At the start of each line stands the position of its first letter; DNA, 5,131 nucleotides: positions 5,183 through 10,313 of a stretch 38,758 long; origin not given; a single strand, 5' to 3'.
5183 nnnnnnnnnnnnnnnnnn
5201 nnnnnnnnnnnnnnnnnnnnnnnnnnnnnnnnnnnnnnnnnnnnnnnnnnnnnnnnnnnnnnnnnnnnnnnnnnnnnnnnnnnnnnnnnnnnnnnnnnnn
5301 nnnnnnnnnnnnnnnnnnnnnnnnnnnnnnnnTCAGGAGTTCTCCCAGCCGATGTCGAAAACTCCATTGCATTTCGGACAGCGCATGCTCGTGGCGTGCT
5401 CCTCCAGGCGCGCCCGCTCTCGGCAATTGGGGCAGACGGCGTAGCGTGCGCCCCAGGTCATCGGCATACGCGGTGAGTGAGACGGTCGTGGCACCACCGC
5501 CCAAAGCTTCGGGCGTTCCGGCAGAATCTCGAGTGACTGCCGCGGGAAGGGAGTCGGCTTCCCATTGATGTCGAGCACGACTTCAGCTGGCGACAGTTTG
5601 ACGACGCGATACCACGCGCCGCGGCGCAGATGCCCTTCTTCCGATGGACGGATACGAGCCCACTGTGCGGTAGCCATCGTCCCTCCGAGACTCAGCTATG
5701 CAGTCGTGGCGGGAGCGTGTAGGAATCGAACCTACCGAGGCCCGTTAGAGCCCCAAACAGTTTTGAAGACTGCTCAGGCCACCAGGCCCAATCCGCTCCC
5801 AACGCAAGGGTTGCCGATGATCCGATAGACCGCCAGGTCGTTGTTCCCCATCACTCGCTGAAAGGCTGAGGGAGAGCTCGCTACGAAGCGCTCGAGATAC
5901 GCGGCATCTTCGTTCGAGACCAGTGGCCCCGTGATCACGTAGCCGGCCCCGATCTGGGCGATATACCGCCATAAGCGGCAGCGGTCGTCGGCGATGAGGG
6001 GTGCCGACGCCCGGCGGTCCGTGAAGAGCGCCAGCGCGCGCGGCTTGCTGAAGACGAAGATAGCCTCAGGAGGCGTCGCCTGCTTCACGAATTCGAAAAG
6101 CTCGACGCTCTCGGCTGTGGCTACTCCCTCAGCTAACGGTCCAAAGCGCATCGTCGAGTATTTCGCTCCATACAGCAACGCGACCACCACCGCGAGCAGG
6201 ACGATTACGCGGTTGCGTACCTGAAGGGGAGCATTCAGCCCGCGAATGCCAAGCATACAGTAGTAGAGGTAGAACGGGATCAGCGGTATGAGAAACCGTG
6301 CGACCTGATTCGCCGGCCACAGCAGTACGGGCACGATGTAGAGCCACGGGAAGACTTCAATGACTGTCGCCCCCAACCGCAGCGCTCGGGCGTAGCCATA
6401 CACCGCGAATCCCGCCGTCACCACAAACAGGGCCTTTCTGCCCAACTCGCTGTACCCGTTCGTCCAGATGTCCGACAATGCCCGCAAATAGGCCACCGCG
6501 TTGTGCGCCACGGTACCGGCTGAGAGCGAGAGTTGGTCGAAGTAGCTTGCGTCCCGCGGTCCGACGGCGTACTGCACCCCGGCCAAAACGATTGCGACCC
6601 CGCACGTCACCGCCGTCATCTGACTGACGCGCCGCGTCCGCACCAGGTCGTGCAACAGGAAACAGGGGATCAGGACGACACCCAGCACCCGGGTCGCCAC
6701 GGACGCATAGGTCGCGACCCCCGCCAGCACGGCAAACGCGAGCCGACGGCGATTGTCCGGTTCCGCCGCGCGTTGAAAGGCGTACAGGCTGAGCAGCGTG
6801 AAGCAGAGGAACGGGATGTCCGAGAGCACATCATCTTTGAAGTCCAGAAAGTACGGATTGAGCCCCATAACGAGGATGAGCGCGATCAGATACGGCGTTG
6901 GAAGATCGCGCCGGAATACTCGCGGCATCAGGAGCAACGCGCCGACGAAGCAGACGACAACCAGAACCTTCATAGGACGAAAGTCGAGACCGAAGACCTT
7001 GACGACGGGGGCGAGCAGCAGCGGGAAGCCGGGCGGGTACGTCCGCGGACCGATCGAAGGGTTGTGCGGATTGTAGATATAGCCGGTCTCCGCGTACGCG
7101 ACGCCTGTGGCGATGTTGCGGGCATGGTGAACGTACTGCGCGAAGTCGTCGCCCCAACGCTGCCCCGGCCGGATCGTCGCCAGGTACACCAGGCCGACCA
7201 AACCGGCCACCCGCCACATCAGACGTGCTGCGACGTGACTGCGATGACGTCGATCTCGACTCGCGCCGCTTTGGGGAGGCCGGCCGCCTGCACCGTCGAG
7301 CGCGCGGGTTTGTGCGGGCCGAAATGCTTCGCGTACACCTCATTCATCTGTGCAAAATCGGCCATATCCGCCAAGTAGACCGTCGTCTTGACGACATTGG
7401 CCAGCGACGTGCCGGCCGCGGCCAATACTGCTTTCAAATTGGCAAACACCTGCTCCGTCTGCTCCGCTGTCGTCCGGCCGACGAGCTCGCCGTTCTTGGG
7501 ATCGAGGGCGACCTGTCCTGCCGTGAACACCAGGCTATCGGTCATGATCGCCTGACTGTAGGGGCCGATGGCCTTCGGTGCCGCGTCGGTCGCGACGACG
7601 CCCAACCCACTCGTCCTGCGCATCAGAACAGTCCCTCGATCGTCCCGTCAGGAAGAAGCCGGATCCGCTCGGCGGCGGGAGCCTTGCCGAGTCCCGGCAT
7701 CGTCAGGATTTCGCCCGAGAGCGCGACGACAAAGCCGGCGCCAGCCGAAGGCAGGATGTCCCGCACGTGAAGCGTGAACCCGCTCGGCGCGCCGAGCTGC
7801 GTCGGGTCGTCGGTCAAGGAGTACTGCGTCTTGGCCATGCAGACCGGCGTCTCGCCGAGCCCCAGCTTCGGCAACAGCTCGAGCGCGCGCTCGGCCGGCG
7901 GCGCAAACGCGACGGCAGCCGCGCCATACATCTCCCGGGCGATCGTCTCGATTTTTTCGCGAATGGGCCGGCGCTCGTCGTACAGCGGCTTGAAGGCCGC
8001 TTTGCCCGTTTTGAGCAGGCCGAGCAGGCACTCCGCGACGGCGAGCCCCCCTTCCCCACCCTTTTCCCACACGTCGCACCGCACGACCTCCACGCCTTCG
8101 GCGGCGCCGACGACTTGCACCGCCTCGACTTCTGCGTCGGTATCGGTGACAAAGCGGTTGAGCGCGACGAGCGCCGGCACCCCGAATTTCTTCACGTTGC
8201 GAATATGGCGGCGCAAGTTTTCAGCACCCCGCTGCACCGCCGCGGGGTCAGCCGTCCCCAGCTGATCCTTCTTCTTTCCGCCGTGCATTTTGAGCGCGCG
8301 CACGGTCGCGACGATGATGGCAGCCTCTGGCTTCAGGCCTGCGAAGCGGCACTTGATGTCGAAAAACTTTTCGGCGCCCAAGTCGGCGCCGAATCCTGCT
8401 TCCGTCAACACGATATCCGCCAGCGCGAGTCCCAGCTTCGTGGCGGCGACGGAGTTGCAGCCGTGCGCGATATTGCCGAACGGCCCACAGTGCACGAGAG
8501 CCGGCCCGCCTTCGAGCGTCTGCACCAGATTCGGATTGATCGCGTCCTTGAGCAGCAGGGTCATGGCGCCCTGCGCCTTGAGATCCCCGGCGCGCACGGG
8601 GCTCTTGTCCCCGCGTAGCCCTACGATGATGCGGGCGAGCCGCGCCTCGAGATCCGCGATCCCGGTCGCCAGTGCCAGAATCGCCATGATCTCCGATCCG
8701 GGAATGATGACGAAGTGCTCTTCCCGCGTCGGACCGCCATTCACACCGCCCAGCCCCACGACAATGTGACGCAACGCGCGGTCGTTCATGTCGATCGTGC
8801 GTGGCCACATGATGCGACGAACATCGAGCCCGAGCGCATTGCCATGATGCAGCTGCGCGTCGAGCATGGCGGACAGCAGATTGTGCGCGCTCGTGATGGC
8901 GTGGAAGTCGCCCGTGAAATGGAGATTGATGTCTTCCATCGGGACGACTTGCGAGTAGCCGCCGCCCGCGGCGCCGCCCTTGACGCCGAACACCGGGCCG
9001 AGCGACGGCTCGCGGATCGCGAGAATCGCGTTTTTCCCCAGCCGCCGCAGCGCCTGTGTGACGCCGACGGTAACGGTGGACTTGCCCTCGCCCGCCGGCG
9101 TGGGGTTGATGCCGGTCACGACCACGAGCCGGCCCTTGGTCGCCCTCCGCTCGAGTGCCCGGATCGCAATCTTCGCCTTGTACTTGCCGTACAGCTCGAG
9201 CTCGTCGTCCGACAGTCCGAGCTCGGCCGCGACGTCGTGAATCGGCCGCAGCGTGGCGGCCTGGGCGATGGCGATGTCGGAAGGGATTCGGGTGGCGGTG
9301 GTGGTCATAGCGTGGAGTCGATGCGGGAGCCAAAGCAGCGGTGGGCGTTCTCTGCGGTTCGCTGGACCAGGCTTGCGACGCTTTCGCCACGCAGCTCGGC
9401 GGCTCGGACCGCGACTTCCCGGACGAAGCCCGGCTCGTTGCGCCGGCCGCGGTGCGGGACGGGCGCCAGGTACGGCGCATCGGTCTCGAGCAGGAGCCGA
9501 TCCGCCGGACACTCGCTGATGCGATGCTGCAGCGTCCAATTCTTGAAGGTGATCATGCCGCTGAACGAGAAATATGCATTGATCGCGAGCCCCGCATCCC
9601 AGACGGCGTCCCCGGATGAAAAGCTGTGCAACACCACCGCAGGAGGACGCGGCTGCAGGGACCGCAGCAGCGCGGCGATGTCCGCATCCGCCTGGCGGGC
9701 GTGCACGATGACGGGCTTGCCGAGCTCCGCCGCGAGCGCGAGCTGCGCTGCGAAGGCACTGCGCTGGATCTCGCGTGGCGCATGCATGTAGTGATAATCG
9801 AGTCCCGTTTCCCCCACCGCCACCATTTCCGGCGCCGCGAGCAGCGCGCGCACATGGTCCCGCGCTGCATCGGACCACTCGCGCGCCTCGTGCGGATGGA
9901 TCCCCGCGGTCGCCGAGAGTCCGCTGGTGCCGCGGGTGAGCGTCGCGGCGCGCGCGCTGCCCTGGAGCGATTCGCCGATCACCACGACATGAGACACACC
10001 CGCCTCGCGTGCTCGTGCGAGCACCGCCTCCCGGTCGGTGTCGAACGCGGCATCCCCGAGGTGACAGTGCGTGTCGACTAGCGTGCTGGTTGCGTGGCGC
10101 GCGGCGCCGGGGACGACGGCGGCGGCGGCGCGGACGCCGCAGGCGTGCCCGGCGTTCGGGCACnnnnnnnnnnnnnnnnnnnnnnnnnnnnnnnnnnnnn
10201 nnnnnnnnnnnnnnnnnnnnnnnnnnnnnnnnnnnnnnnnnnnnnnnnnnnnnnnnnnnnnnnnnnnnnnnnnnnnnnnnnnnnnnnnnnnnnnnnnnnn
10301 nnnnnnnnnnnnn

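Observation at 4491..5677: Tandem triplication of an unassigned small protein (GAWYR domain plus CPxC-x14-CxxC zinc ribbon) directly 3-prime of tRNA-Sec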

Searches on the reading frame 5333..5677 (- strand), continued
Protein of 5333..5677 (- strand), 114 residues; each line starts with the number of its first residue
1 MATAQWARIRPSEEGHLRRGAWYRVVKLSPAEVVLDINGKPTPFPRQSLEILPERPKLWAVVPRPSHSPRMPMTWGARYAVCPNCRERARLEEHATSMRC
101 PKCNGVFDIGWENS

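Call 81: find_encoding_contigs(protein=P0398, flank=6000, max_places=3)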
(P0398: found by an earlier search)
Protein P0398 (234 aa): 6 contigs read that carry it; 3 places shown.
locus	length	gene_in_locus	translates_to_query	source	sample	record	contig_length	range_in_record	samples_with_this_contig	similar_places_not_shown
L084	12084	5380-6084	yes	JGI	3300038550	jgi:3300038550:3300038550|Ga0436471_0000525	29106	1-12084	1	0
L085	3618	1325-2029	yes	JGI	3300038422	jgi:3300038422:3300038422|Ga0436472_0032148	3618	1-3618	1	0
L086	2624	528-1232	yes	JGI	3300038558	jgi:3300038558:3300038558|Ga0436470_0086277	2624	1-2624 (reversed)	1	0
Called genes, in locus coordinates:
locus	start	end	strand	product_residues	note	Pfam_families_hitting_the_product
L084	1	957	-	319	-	?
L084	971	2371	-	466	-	PF03349:Toluene_X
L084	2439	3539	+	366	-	PF10509:GalKase_gal_bdg (weak)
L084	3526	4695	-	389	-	PF01734:Patatin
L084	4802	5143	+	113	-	-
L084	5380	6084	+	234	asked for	-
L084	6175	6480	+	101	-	-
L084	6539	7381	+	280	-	PF02826:2-Hacid_dh_C (weak), PF03807:F420_oxidored, PF02153:PDH_N, PF20463:PDH_C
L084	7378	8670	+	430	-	PF00275:EPSP_synthase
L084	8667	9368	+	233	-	PF02224:Cytidylate_kin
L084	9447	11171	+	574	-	PF17092:PCB_OB (faint), PF21710:Spt6_S1 (faint), PF13509:S1_2 (faint), PF00575:S1, PF23459:S1_RRP5, PF00575:S1, PF23459:S1_RRP5 (weak), PF00575:S1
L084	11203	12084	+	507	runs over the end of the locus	PF01039:Carboxyl_trans, PF03255:ACCA (weak)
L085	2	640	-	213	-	?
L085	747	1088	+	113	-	-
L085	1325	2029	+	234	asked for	-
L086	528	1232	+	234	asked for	-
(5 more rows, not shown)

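Call 82: find_encoding_contigs(protein=P0404, flank=6000, max_places=3)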
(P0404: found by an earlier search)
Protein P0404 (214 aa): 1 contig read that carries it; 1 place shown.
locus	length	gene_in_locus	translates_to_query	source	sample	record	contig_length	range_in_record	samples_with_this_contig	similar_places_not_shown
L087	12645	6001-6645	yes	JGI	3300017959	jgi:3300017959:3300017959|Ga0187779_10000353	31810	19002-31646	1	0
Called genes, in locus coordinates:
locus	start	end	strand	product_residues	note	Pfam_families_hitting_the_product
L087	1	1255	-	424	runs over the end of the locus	PF12704:MacB_PCD, PF02687:FtsX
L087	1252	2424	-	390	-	PF02687:FtsX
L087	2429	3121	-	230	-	PF02463:SMC_N (faint), PF00005:ABC_tran, PF13304:AAA_21 (faint)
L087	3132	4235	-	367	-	-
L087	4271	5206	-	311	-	PF00582:Usp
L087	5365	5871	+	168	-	-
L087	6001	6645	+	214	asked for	PF17283:Zn_ribbon_SprT (weak)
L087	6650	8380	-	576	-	PF04675:DNA_ligase_A_N, PF01068:DNA_ligase_A_M, PF04679:DNA_ligase_A_C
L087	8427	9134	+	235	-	PF00005:ABC_tran, PF13191:AAA_16 (weak), PF13304:AAA_21 (faint)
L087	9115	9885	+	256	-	PF00950:ABC-3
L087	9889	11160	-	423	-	PF02308:MgtC, PF13194:DUF4010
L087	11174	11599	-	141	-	-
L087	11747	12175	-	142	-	-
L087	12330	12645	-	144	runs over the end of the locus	-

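Call 96: predict_structure(alignment_id=A6)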
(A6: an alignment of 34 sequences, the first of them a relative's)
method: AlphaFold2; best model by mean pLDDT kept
length: 234 residues; sequences in the alignment: 34
mean_pLDDT: 73.5   pTM: 0.53
mean pLDDT of the five models: 73.5, 72.0, 71.0, 70.6, 68.7
residues with pLDDT >= 90: 71; 70-90: 59; 50-70: 82; < 50: 22
segments of 3 or more residues with pLDDT < 50: 1-3, 102-108, 227-234
pLDDT, mean of each block of 10 residues (from residue 1): 47 68 78 78 62 55 63 57 59 57 49 89 91 94 92 95 91 72 82 91 91 91 52 40
secondary structure, 60 per line:
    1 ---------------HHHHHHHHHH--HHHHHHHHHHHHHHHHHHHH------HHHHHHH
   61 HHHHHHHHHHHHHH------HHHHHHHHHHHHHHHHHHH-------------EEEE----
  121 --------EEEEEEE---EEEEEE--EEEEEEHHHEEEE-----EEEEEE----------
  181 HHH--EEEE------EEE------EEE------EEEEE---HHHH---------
elements in order: H16-25 H28-47 H54-74 H81-99 E113-116 E129-135 E139-144 E147-152 E156-159 E165-170 E186-189 E196-198 E205-207 E214-218 H222-225

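Call 104: find_related_loci(query=A2, collection=viral_contigs, flank=4000)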
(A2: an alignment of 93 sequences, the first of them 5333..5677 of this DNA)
Query A2 (114 aa) in viral_contigs; peptide patterns used: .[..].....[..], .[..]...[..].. (x = any residue, [..] = any of these).
19 stretches matched a pattern, but none encodes a relative of the query by tblastn (E <= 1e-3).

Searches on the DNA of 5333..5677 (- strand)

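Call 43: search_rna_families(sources=[L060, L070, window], threshold=gathering)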
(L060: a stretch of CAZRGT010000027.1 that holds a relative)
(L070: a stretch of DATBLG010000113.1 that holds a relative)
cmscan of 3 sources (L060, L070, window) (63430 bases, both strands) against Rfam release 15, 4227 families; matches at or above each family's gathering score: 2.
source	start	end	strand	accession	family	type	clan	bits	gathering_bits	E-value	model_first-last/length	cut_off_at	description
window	5711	5800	-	RF01852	tRNA-Sec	Gene; tRNA;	CL00001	81.5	47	2.9e-15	1-91/91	no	Selenocysteine transfer RNA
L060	394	477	+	RF00005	tRNA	Gene; tRNA;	CL00001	58.4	29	4.8e-10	1-71/71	no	tRNA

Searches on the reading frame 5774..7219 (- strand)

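Call 18: search_protein_families(library=pfam, proteins=[window:5774-7219:-], max_evalue=0.00001)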
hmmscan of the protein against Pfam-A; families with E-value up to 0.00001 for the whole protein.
window:5774-7219:- (481 aa): 1 family
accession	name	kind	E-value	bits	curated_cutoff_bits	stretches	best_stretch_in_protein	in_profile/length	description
PF13231.12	PMT_2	-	1.4e-08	35.6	26.1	1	62-214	3-153/160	Dolichyl-phosphate-mannose-protein mannosyltransferase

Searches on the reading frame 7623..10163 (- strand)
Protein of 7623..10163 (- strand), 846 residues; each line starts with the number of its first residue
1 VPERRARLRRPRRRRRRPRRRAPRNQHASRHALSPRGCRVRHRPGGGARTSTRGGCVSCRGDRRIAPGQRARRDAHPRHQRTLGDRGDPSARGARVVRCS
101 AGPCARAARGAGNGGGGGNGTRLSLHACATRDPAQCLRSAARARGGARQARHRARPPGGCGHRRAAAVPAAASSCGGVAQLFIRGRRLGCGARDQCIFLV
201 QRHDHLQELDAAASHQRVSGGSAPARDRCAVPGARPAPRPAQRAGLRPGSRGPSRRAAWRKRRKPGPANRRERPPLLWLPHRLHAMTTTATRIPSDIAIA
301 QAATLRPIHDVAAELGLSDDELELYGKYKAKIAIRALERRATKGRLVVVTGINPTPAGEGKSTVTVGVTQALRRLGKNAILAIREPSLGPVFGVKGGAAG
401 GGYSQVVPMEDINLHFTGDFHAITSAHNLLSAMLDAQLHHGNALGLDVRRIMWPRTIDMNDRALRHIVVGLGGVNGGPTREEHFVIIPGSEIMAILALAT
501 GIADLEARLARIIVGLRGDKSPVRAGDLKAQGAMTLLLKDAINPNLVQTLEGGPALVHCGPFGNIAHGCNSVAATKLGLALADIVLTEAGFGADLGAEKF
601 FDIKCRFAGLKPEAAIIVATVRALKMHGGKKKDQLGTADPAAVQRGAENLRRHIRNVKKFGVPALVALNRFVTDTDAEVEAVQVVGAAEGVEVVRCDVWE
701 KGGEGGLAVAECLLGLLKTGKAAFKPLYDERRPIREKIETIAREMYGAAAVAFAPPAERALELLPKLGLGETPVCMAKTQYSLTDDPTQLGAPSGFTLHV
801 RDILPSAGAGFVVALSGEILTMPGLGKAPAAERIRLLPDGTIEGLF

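Call 18: search_protein_families(library=pfam, proteins=[window:7623-10163:-], max_evalue=0.00001)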
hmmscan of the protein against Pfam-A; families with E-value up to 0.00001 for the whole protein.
window:7623-10163:- (846 aa): 1 family
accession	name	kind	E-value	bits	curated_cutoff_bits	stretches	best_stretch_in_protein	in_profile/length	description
PF01268.25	FTHFS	-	4.1e-250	831.2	27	1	295-846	2-556/556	Formate--tetrahydrofolate ligase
